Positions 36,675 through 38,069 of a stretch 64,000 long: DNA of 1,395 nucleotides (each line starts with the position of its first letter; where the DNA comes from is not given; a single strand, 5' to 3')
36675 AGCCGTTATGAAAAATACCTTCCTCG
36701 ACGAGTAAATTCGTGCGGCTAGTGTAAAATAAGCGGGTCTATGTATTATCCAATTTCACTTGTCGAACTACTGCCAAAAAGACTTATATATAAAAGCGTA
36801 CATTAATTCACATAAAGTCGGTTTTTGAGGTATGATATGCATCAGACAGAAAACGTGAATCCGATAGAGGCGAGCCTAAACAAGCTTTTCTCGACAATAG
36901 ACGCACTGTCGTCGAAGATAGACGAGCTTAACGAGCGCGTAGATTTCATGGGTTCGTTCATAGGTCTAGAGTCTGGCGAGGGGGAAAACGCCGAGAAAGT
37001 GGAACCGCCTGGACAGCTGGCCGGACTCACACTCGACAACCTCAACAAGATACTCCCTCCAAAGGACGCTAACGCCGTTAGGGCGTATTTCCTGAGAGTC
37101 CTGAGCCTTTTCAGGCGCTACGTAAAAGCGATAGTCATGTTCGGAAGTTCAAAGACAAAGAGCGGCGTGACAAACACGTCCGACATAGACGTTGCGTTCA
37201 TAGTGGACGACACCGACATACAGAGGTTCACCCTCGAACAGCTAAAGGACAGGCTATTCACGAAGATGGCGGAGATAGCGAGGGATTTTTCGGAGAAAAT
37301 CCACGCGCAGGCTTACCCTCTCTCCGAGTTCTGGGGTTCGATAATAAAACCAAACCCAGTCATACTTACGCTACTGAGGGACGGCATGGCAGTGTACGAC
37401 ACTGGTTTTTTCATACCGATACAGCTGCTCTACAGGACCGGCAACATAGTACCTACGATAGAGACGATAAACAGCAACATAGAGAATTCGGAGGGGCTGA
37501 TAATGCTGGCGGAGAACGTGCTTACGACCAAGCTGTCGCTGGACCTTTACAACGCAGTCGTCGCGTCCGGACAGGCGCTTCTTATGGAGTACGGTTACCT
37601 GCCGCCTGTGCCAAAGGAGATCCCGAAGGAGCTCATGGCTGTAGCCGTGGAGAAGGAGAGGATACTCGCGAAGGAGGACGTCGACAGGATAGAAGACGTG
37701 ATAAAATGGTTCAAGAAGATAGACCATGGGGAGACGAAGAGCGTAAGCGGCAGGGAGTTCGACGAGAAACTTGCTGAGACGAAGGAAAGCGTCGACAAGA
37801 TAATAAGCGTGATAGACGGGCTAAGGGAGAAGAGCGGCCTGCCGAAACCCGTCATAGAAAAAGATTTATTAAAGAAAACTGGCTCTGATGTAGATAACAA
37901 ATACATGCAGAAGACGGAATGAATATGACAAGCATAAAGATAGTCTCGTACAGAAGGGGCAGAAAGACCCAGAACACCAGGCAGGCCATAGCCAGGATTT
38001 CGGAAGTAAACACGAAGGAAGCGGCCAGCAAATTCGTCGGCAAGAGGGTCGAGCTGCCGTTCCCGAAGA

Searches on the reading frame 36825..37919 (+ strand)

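Call 62: search_protein_families(library=pfam, proteins=[window:36825-37919:+], max_evalue=0.01)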
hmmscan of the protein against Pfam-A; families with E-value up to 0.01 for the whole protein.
window:36825-37919:+ (365 aa): 2 families
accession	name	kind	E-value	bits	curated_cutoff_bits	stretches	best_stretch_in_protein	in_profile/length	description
PF18765.7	Polbeta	-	0.00023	21.7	26.9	1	97-139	8-53/93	Polymerase beta, Nucleotidyltransferase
PF01909.29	NTP_transf_2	-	0.00075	20.3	21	1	95-131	11-44/93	Nucleotidyltransferase domain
